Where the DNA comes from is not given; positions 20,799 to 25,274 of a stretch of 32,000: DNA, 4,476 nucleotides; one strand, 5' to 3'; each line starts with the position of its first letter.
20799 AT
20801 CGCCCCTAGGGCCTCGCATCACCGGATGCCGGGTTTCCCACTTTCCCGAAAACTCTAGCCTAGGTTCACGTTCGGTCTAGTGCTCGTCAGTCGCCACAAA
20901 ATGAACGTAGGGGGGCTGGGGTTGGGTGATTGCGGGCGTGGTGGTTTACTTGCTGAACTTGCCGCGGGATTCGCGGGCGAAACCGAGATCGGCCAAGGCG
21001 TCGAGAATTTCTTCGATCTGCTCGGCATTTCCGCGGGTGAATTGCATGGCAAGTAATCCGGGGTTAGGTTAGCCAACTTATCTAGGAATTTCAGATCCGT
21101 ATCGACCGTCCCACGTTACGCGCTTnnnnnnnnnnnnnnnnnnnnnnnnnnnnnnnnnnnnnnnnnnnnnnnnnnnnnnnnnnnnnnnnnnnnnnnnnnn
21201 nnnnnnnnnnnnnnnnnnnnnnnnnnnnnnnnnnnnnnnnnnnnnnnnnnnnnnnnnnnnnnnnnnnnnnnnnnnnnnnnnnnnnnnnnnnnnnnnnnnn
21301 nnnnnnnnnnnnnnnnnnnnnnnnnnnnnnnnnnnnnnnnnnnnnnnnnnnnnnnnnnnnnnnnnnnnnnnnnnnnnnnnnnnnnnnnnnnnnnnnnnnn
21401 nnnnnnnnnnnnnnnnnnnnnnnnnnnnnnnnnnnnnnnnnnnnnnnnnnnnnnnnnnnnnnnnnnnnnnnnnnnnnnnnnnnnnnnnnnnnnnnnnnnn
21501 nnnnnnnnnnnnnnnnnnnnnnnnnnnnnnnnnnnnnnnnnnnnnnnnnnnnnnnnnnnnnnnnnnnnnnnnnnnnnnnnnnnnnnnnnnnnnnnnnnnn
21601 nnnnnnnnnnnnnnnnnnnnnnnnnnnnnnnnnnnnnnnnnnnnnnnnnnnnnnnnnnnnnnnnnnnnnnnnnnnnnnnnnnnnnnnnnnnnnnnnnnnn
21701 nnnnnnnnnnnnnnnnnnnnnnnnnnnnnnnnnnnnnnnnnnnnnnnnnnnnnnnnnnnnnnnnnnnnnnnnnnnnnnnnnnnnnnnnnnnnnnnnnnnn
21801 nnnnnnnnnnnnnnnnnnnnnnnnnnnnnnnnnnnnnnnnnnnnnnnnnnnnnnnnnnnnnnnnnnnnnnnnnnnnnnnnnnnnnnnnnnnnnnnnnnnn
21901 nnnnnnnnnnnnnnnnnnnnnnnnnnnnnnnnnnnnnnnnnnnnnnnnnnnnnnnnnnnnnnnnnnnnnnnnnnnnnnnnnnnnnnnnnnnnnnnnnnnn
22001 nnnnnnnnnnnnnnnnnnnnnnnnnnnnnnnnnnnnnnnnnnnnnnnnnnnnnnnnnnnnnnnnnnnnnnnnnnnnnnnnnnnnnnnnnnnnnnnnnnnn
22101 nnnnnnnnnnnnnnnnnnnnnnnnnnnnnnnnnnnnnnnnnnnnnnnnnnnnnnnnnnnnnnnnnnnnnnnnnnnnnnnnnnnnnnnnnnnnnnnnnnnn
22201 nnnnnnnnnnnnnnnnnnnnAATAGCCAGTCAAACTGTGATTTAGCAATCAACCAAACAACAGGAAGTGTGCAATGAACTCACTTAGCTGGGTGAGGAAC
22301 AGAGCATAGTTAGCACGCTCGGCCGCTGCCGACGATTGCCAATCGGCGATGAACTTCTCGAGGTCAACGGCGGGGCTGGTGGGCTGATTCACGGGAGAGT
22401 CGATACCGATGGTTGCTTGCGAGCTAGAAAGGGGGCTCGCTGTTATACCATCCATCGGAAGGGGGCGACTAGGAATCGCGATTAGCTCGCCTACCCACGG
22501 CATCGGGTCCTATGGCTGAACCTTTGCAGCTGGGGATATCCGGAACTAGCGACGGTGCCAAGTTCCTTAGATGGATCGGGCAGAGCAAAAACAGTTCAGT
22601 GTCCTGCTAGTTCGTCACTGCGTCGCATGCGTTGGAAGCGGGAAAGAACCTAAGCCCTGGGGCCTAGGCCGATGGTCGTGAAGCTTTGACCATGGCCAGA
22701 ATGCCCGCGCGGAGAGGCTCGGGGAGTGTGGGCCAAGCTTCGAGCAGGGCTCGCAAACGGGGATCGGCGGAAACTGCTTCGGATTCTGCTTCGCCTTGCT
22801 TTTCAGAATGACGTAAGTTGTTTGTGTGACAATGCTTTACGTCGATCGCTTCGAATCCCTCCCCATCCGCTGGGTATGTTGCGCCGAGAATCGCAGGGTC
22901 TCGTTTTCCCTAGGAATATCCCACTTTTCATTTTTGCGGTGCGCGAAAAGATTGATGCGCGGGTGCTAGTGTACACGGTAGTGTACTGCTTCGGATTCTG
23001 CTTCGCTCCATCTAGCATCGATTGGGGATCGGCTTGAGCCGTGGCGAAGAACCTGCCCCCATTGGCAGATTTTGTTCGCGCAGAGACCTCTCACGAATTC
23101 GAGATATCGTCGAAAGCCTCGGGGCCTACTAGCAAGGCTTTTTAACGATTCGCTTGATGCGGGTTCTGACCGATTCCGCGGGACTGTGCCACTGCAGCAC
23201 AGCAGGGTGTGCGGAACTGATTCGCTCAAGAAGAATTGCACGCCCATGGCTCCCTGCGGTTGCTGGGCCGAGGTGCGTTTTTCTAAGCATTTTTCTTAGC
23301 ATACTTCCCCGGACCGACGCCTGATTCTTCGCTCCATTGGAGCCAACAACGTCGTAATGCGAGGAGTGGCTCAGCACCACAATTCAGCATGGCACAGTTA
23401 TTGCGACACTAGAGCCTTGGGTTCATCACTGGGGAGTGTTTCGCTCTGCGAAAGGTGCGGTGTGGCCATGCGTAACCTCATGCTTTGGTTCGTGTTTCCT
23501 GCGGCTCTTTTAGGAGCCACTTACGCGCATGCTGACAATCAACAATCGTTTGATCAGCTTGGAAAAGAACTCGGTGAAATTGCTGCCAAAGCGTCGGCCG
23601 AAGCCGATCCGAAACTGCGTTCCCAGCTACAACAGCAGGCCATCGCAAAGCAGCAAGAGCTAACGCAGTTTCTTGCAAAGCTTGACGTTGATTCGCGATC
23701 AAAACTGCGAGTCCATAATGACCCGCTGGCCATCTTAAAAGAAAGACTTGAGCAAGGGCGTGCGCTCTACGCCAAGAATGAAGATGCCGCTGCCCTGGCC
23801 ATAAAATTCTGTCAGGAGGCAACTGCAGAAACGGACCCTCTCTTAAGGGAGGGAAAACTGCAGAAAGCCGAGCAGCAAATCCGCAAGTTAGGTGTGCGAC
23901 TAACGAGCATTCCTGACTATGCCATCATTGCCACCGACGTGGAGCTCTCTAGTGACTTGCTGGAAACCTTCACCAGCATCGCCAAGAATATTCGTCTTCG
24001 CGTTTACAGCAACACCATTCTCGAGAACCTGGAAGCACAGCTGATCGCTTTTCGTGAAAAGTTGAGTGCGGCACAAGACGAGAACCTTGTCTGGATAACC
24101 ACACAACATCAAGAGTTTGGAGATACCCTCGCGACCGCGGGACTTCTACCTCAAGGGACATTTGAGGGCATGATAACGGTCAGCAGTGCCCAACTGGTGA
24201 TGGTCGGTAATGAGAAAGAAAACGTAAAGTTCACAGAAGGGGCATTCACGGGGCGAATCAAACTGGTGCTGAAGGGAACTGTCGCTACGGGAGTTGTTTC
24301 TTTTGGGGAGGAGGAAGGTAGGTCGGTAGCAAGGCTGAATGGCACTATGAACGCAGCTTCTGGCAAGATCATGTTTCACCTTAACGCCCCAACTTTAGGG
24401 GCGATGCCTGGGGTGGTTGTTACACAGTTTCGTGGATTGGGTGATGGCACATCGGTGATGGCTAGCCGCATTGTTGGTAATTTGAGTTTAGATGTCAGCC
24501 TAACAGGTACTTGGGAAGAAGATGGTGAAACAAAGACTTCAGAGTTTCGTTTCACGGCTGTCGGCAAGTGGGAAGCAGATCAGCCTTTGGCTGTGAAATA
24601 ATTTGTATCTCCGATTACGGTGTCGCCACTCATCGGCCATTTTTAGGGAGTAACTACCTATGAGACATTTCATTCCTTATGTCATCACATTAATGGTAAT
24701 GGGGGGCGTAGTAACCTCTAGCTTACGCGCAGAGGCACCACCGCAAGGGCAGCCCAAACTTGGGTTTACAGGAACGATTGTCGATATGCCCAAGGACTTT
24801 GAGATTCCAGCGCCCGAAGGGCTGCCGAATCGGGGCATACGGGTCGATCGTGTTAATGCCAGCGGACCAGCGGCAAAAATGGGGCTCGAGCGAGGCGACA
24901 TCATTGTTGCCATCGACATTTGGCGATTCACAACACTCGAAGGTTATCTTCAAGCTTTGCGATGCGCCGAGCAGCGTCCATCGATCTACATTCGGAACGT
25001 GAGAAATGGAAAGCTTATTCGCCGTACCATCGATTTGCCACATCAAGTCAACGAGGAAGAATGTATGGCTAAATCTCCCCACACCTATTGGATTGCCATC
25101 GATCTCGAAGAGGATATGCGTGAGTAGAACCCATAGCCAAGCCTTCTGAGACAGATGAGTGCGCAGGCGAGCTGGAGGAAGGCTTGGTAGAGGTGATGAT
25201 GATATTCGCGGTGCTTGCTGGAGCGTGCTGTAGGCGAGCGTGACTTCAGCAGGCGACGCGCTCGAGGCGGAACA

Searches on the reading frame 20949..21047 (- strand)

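Call 84: search_protein_families(library=pfam, proteins=[window:20949-21047:-], max_evalue=10)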
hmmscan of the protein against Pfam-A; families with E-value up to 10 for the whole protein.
seq(33 aa): 2 families
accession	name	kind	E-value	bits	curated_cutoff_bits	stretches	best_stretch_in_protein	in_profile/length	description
PF08823.16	PG_binding_2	-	0.031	15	21.1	1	9-32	16-40/74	Putative peptidoglycan binding domain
PF14394.12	DUF4423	-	0.15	12.3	30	1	7-32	49-75/165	Domain of unknown function (DUF4423)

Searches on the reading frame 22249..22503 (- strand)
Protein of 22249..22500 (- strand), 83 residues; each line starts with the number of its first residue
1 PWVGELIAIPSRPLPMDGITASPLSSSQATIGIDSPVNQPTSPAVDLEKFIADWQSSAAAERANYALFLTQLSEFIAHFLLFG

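Call 9: search_protein_families(library=pfam, proteins=[window:22249-22500:-], max_evalue=0.01)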
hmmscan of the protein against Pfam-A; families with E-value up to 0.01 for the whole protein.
window:22249-22500:- (83 aa): 0 families

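Call 61: search_dna_similar(query=window:22249-22500:-, collection=plasmids, mode=protein, max_evalue=0.001, max_rows=10)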
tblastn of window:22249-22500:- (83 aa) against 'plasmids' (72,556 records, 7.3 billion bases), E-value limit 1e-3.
No match.

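Call 84: search_protein_families(library=pfam, proteins=[window:22252-22503:-], max_evalue=10)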
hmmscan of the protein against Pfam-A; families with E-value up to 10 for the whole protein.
seq(84 aa): 0 families

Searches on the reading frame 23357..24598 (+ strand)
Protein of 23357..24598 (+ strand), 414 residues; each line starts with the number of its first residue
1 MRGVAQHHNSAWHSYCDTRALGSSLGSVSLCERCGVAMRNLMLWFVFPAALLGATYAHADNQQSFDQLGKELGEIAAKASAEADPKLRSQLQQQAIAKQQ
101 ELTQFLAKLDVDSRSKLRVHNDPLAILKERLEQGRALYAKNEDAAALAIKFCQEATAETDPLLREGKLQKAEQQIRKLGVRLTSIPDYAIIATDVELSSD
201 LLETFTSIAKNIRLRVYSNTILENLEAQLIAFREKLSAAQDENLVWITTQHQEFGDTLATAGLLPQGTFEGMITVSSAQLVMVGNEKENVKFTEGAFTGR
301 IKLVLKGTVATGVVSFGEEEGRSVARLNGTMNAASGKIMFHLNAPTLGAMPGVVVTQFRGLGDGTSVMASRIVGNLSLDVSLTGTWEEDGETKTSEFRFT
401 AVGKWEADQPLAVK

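Call 9: search_protein_families(library=pfam, proteins=[window:23357-24598:+], max_evalue=0.01)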
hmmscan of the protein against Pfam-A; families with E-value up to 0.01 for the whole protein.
window:23357-24598:+ (414 aa): 0 families

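Call 84: search_protein_families(library=pfam, proteins=[window:23357-24598:+], max_evalue=10)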
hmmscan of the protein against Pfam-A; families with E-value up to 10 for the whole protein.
window:23357-24598:+ (414 aa): 3 families
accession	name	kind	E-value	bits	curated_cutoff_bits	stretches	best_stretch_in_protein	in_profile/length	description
PF10774.15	DUF4226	-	0.042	14.5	23.5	1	47-116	29-99/115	Domain of unknown function (DUF4226)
PF12542.13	CWC25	-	4.5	8.6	31.4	1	68-136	28-96/102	Pre-mRNA splicing factor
PF19962.4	EAD9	-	5.2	7.4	25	1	62-104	12-54/62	Effector-associated domain 9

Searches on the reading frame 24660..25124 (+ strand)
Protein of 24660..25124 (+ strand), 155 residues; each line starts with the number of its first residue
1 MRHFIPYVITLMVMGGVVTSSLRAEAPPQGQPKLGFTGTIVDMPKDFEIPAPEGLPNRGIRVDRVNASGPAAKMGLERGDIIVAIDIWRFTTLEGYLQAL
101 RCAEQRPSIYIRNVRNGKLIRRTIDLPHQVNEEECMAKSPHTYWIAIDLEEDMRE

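Call 9: search_protein_families(library=pfam, proteins=[window:24660-25124:+], max_evalue=0.01)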
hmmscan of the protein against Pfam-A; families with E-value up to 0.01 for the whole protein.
window:24660-25124:+ (155 aa): 3 families
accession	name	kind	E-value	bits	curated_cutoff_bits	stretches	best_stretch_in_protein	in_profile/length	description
PF17820.7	PDZ_6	-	3.2e-07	30.4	27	1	62-105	2-46/54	PDZ domain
PF13180.12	PDZ_2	-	6.2e-06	26.8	27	1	58-124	12-78/80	PDZ domain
PF00595.29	PDZ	-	1.9e-05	25.4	23.2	1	30-86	8-53/81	PDZ domain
